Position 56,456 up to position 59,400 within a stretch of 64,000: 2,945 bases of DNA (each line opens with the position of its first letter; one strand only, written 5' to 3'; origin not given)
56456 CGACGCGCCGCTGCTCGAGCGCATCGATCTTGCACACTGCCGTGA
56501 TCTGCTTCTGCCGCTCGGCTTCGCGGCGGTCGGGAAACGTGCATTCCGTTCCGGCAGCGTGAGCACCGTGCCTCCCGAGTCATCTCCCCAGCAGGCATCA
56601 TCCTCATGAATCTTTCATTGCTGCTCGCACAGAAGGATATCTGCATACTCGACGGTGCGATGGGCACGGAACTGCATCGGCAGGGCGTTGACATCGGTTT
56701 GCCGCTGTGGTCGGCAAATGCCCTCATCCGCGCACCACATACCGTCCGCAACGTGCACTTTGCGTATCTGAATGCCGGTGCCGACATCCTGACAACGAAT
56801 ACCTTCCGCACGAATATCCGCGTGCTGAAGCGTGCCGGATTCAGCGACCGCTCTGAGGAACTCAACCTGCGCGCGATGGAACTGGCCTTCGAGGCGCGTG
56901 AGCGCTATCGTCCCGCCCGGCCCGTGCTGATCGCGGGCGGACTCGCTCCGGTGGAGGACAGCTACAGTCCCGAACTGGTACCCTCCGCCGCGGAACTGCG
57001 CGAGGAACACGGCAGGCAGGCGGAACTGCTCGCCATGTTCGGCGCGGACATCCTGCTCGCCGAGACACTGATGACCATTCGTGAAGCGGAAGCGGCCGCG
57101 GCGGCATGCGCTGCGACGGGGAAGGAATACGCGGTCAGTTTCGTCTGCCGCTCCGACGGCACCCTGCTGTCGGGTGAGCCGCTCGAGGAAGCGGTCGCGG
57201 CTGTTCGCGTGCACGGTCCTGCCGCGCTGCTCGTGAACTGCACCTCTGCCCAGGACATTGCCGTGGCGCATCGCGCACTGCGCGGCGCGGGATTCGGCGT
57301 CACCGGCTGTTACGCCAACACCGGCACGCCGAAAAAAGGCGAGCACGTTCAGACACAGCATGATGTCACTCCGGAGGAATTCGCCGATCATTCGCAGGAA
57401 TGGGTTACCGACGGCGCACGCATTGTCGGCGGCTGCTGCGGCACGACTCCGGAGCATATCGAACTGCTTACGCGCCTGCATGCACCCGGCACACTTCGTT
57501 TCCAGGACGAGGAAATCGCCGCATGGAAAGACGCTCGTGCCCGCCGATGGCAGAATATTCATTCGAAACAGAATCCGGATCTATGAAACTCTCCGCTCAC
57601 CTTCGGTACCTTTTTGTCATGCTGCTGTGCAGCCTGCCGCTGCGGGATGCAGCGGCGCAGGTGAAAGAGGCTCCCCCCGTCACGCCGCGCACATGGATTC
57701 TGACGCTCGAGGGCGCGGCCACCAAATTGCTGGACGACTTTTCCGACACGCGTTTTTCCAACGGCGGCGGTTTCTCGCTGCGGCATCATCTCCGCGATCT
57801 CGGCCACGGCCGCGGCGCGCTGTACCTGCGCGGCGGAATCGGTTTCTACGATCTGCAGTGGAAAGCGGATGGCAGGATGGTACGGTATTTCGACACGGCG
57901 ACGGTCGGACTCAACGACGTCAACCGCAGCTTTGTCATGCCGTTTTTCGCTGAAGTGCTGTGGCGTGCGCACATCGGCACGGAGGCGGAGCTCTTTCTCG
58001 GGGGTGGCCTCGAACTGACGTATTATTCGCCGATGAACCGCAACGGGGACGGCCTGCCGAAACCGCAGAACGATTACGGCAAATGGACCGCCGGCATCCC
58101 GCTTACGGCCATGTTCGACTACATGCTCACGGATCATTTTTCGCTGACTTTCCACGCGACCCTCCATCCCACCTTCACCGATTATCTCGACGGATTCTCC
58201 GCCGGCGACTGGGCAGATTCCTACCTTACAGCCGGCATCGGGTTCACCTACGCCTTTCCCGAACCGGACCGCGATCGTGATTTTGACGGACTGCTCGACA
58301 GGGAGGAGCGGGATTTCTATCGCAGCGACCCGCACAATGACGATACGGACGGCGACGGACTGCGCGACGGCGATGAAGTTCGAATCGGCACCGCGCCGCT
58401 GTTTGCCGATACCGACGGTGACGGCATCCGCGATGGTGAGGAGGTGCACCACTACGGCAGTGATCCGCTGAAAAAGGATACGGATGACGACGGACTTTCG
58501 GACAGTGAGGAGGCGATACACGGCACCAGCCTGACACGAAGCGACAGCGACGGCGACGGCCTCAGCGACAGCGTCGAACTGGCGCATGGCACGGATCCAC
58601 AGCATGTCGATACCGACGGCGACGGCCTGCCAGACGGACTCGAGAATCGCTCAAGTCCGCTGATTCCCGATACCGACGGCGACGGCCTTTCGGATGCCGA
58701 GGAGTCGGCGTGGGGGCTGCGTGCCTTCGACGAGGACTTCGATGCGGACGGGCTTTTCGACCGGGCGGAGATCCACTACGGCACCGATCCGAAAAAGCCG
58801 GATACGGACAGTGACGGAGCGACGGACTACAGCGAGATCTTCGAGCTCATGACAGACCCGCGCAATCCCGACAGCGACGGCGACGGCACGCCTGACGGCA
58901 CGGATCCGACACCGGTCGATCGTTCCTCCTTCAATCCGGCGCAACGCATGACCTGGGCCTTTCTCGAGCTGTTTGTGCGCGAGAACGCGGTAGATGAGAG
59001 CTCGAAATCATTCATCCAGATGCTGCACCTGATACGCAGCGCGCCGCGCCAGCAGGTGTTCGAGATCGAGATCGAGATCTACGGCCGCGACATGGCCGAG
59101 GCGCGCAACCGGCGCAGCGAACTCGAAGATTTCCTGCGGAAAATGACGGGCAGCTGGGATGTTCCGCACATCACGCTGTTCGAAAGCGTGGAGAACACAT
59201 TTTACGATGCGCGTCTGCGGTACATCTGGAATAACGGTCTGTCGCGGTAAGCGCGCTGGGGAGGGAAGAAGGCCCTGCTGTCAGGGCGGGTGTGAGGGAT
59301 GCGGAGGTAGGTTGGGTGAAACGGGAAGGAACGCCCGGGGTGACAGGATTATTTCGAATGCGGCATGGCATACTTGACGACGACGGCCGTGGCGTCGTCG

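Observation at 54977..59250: larB-larE operon without larC/larA, translationally fused to a thiol methyltransferase and a TSP3 outer-membrane protein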

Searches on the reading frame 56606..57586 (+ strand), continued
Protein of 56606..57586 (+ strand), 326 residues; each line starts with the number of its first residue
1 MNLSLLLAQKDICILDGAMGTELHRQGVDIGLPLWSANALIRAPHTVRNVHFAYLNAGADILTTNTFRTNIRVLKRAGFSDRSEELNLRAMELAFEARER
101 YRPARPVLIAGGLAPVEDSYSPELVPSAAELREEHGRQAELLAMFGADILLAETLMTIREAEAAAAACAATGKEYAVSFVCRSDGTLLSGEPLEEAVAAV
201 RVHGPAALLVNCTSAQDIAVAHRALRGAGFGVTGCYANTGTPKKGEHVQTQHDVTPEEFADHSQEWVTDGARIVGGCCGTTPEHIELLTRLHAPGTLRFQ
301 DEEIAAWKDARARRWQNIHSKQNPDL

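Call 43: search_solved_structures(query=window:56606-57583:+, show_alignments=2, max_evalue=1e-10)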
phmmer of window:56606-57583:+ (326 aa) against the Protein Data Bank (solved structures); distinct sequences matched with E-value up to 1e-10: 12.
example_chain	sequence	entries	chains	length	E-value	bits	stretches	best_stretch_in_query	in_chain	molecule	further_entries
5dml_A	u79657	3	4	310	8.8e-33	116.9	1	4-288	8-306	Homocysteine S-methyltransferase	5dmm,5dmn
8g3h_A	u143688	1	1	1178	2.6e-28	102.2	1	10-288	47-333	Methionine synthase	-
8ssc_A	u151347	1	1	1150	2.5e-26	95.7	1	13-288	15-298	Methionine synthase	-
9cbr_A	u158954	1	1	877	1.2e-24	90.2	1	13-288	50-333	Methionine synthase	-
9cbp_A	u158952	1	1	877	4.5e-24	88.3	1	13-288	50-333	Methionine synthase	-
1q7m_A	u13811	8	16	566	3e-23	85.6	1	4-290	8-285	5-methyltetrahydrofolate S-homocysteine methyltransferase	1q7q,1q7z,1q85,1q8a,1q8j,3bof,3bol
4ccz_A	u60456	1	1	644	6.7e-21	77.9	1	7-288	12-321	METHIONINE SYNTHASE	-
9ssp_A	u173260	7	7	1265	2.8e-20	75.9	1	7-288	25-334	Methionine synthase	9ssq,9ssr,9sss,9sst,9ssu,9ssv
1lt7_A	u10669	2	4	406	5.9e-16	61.7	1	11-219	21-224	BETAINE-HOMOCYSTEINE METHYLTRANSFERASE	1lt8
1umy_A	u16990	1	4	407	9.2e-16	61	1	11-213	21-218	Betaine--homocysteine S-methyltransferase 1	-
4m3p_A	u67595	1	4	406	2.8e-15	59.4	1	11-219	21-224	Betaine--homocysteine S-methyltransferase 1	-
8d45_A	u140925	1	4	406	2.9e-15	59.4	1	11-219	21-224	Betaine--homocysteine S-methyltransferase 1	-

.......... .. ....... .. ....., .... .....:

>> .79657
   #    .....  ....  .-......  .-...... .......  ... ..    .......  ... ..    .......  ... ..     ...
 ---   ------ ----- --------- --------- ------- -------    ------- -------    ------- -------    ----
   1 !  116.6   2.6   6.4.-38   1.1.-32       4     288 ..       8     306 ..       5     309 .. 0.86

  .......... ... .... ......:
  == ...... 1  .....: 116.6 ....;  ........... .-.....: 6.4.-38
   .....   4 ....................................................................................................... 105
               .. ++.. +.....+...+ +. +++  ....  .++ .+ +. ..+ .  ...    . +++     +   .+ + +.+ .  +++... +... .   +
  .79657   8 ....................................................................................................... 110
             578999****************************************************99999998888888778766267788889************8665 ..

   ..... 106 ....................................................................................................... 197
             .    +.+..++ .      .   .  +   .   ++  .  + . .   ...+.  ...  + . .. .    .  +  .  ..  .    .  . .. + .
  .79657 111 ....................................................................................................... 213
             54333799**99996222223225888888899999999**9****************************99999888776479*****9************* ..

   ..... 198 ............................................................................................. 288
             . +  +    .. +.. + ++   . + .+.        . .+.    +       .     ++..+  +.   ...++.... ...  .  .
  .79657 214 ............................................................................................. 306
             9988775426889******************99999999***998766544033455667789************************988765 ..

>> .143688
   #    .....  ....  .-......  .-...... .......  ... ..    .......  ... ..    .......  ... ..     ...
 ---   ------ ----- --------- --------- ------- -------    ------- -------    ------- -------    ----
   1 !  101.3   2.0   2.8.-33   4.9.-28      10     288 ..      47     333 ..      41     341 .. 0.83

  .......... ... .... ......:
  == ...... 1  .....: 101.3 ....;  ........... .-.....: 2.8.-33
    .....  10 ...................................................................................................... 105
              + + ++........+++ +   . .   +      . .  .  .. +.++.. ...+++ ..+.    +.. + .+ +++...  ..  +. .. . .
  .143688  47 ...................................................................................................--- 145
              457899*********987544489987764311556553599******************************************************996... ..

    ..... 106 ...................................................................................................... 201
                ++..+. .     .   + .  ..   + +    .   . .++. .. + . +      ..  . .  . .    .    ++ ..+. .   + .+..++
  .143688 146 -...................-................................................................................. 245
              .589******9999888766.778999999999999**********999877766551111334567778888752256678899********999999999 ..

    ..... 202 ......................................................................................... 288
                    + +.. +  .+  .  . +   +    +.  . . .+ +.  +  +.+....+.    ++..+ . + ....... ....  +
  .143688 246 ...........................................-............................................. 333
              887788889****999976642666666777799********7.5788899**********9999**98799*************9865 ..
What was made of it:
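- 56606..57586 (+): Zinc-dependent homocysteine S-methyltransferase family protein, 326 aa, with a clade-specific C-terminal extension of about 35 aa. Best solved relative is E. coli MmuM 5dml (call 43).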

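Call 46: find_encoding_contigs(protein=P0040, flank=10000, max_places=1)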
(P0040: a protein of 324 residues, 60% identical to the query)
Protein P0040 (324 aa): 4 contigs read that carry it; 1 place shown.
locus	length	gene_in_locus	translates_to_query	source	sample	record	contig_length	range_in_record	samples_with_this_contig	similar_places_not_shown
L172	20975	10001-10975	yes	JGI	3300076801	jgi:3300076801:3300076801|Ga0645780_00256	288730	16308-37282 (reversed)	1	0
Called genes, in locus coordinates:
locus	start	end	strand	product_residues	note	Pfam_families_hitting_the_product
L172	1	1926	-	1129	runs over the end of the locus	PF13779:DUF4175 (weak)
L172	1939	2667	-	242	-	PF13709:DUF4159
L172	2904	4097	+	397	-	PF02073:Peptidase_M29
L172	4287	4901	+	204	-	PF08447:PAS_3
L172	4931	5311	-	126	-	PF00072:Response_reg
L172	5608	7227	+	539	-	PF07837:FTCD_N, PF02971:FTCD, PF04961:FTCD_C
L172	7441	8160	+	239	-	-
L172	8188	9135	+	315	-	PF00731:AIRC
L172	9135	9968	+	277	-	-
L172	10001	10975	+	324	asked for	PF02574:S-methyl_trans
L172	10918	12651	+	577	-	PF18884:TSP3_bac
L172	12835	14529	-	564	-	PF00404:Dockerin_1 (faint), PF18962:Por_Secre_tail (weak)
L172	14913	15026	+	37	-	-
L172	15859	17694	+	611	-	PF13522:GATase_6, PF13537:GATase_7, PF01380:SIS, PF13580:SIS_2 (weak), PF01380:SIS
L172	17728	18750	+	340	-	PF02445:NadA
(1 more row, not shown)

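Call 47: find_encoding_contigs(protein=P0035, flank=10000, max_places=1)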
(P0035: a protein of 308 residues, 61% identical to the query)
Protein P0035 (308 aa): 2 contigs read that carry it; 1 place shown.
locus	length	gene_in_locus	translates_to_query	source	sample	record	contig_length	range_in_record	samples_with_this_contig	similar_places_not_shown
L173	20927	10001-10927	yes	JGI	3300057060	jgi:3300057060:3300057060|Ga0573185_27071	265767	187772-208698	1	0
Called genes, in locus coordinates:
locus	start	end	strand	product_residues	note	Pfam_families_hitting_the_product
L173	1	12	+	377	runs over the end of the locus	PF00266:Aminotran_5, PF01041:DegT_DnrJ_EryC1, PF22580:KYNU_C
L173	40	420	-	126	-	PF00072:Response_reg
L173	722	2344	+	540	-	PF07837:FTCD_N, PF02971:FTCD, PF04961:FTCD_C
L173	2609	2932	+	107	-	PF02583:Trns_repr_metal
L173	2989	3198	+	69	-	PF00403:HMA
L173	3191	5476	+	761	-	PF00403:HMA, PF00122:E1-E2_ATPase, PF00702:Hydrolase, PF08282:Hydrolase_3 (faint)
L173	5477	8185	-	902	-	PF00690:Cation_ATPase_N, PF00122:E1-E2_ATPase, PF13246:Cation_ATPase, PF00702:Hydrolase, PF12710:HAD (weak), PF08282:Hydrolase_3 (weak), PF00689:Cation_ATPase_C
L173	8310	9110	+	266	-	PF00731:AIRC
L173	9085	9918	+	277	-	-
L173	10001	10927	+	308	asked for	PF02574:S-methyl_trans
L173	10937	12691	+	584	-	PF18884:TSP3_bac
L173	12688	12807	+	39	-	-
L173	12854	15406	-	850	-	PF13180:PDZ_2, PF17820:PDZ_6, PF07228:SpoIIE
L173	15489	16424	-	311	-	-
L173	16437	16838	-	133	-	-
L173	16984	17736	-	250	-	PF13860:FlgD_ig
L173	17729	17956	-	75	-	-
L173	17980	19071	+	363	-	PF03462:PCRF, PF00472:RF-1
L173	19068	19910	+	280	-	PF00793:DAHP_synth_1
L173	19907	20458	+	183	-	PF08282:Hydrolase_3 (weak)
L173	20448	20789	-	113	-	PF06999:Suc_Fer-like (faint)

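Call 48: find_encoding_contigs(protein=P0056, flank=10000, max_places=1)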
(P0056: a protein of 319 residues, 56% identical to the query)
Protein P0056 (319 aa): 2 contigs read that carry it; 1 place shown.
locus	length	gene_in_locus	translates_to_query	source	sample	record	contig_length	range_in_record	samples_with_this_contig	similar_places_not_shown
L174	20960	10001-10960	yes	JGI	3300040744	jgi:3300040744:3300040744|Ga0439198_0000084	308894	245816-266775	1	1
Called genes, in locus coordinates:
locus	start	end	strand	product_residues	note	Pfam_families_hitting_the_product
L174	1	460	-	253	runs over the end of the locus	PF02578:Cu-oxidase_4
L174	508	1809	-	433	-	PF01053:Cys_Met_Meta_PP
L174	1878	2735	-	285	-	PF13460:NAD_binding_10 (weak), PF01370:Epimerase, PF08338:DUF1731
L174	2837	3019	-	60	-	-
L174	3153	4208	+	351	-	PF01791:DeoC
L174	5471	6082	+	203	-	PF18884:TSP3_bac, PF00691:OmpA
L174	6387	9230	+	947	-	PF02463:SMC_N (faint), PF13191:AAA_16 (faint), PF00005:ABC_tran (faint), PF06745:ATPase (faint), PF13304:AAA_21 (faint), PF13481:AAA_25 (faint), PF17760:UvrA_inter, PF17755:UvrA_DNA-bind, +1 more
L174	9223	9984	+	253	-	PF01925:TauE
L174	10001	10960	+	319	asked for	PF02574:S-methyl_trans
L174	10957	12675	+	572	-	PF18884:TSP3_bac (weak)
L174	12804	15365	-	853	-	PF00595:PDZ (weak), PF13180:PDZ_2, PF17820:PDZ_6, PF01590:GAF (weak), PF13185:GAF_2 (weak), PF13492:GAF_3 (weak), PF07228:SpoIIE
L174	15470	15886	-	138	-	-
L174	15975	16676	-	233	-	PF18962:Por_Secre_tail (faint), PF13860:FlgD_ig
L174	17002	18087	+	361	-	PF03462:PCRF, PF00472:RF-1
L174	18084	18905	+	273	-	PF00793:DAHP_synth_1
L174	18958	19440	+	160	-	PF08282:Hydrolase_3 (weak)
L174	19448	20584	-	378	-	PF00266:Aminotran_5, PF01041:DegT_DnrJ_EryC1 (weak)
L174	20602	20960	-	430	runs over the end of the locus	PF13100:OstA_2, PF03968:LptD_N (faint), PF06835:LptC (weak)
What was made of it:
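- In L174 the HMT sits behind a TauE-family sulfite-exporter-like gene, with a Cys/Met-metabolism PLP enzyme about 8 kb away (call 48).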

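Call 55: search_protein_families(library=ncbifam, proteins=[L089:9136-9966:+, L087:9113-9937:+, L089:8279-9136:+, L174:9223-9981:+, L089:7454-8170:+, L174:10001-10957:+], max_evalue=0.00001)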
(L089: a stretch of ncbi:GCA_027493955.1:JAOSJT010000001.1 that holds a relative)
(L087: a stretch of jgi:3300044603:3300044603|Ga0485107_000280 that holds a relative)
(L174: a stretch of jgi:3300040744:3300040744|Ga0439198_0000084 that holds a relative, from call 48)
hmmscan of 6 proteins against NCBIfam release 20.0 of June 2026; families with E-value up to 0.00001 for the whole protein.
L089:9136-9966:+ (277 aa): 1 family
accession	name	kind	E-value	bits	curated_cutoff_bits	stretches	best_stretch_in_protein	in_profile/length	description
TIGR00268.2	TIGR00268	equivalog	2.3e-52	177.8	150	1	24-267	15-257/259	ATP-dependent sacrificial sulfur transferase LarE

L087:9113-9937:+ (275 aa): 2 families
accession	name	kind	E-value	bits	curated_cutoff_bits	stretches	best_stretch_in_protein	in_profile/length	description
TIGR00268.2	TIGR00268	equivalog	1.6e-57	194.7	150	1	26-269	16-258/259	ATP-dependent sacrificial sulfur transferase LarE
NF010587.0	PRK13980.1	equivalog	1.3e-06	27.8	255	1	21-174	29-182/267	NAD+ synthase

L089:8279-9136:+ (286 aa): 2 families
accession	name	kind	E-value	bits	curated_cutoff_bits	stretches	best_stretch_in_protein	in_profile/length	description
NF033503.1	LarB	equivalog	4.7e-74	248.6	175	1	71-278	1-207/209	nickel pincer cofactor biosynthesis protein LarB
TIGR01162.1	purE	equivalog_domain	6.2e-10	38.8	149.6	1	196-277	44-125/156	5-(carboxyamino)imidazole ribonucleotide mutase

L174:9223-9981:+ (253 aa): 1 family
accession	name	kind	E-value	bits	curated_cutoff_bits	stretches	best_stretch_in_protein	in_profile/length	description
NF007909.0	PRK10621.1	equivalog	4e-47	160.8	383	1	10-247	12-247/266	hypothetical protein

L089:7454-8170:+ (239 aa): 0 families

L174:10001-10957:+ (319 aa): 5 families
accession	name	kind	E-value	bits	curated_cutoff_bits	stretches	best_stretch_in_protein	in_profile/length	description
NF007020.0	PRK09485.1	equivalog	1.3e-44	152.5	215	1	14-304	2-302/306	homocysteine S-methyltransferase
NF006396.0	PRK08645.1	equivalog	1.2e-41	142.6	453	1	23-305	10-284/611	bifunctional homocysteine S-methyltransferase/methylenetetrahydrofolate reductase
NF005718.0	PRK07534.1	equivalog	4.2e-37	128.2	338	1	15-305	5-294/337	betaine--homocysteine S-methyltransferase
TIGR02082.1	metH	equivalog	6.1e-33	113.5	1010.85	1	26-304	6-311/1182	methionine synthase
NF007024.0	PRK09490.1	equivalog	1.9e-28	98.8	1497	1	53-305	61-329/1234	methionine synthase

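Call 65: search_protein_families(library=pfam, alignment_id=A5, max_evalue=0.00001)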
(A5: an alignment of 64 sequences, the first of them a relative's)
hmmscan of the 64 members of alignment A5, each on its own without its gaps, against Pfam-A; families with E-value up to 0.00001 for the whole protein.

A. member 1, L008:8960-9949:+ (330 aa): 3 families
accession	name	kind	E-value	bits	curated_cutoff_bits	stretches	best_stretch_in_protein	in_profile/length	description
PF00580.27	UvrD-helicase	-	1.5e-75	254.8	23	1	32-299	1-270/271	UvrD/REP helicase N-terminal domain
PF13245.12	AAA_19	-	1.7e-24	86.9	25.1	1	38-285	3-134/134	AAA domain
PF13604.12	AAA_30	-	1.1e-07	32.2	27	0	32-94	2-65/191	AAA domain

B. families by the number of members that match (of 64 scanned): 64 families (the first 25 are shown)
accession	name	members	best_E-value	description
PF00580.27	UvrD-helicase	4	4.2e-77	UvrD/REP helicase N-terminal domain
PF13245.12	AAA_19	4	1.7e-24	AAA domain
PF13604.12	AAA_30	4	2.8e-09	AAA domain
PF00999.27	Na_H_Exchanger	3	2e-55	Sodium/hydrogen exchanger, transmembrane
PF03453.22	MoeA_N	3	4.6e-42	MoeA N-terminal region (domain I and II)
PF00994.29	MoCF_biosynth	3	3.6e-28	Probable molybdopterin binding domain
PF01738.24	DLH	3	3.7e-20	Dienelactone hydrolase family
PF00582.32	Usp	3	9.2e-16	Universal stress protein family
PF03454.20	MoeA_C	3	1.1e-14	MoeA C-terminal region (domain IV)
PF00291.31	PALP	2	9.4e-86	Pyridoxal-phosphate dependent enzyme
PF02773.21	S-AdoMet_synt_C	2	1e-71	S-adenosylmethionine synthetase, C-terminal domain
PF02772.21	S-AdoMet_synt_M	2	4.6e-52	S-adenosylmethionine synthetase, central domain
PF00438.25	S-AdoMet_synt_N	2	8.1e-43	S-adenosylmethionine synthetase, N-terminal domain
PF01734.28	Patatin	2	2.5e-20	Patatin-like phospholipase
PF10881.14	DUF2726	2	1.9e-19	Protein of unknown function (DUF2726)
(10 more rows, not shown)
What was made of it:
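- Unlinked HMTs have heterogeneous neighbours, including MetK twice and PALP enzymes twice (call 65). Unlinked HMTs sometimes neighbour MetK and PALP enzymes (call 65).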

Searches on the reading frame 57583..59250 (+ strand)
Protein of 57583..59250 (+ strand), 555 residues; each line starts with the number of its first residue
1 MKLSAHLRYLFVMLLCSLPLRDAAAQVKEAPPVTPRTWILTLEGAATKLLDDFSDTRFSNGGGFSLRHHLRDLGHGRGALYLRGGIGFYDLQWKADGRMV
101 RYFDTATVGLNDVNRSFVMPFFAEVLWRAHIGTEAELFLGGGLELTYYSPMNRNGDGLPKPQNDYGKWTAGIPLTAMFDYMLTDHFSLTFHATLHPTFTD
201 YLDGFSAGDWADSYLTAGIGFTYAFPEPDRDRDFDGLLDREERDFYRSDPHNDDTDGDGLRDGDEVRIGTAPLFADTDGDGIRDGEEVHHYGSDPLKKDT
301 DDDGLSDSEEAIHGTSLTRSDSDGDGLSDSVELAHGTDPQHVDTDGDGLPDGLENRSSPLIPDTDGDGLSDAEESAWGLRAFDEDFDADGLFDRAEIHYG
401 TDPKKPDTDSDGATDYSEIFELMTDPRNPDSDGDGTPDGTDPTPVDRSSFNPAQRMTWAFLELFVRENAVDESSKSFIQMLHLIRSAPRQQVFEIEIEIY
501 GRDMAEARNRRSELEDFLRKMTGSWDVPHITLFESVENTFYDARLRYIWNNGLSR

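Call 8: search_protein_families(library=pfam, proteins=[window:57583-59250:+], max_evalue=0.01)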
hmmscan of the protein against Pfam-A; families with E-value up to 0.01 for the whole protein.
window:57583-59250:+ (555 aa): 1 family
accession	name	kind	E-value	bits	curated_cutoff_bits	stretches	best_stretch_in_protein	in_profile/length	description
PF18884.5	TSP3_bac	-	2e-39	133.5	25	6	276-297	1-21/22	Bacterial TSP3 repeat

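Call 9: search_protein_families(library=ncbifam, proteins=[window:57583-59250:+], max_evalue=0.01)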
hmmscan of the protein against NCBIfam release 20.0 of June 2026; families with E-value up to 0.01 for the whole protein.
window:57583-59250:+ (555 aa): 3 families
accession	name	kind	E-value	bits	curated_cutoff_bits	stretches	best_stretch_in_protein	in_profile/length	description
NF033765.2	gliding_CglD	equivalog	2.9e-22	78.4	400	2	247-356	200-301/1124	adventurous gliding motility lipoprotein CglD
NF047639.1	throspo3_MtsD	equivalog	6.5e-13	47.7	800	2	231-357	392-523/651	cell-cell cohesion protein MtsD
NF052316.1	T9SS_PorG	equivalog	7.2e-07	29.2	130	1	138-225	105-202/209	type IX secretion system protein PorG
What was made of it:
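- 57583..59250 (+): Secreted outer-membrane protein, 555 aa: signal peptide, PorG-like beta-barrel region, six TSP3 calcium-binding repeats and an unassigned C-terminal domain. Weak NF052316 PorG hit at residues 138-225 (calls 8, 9).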
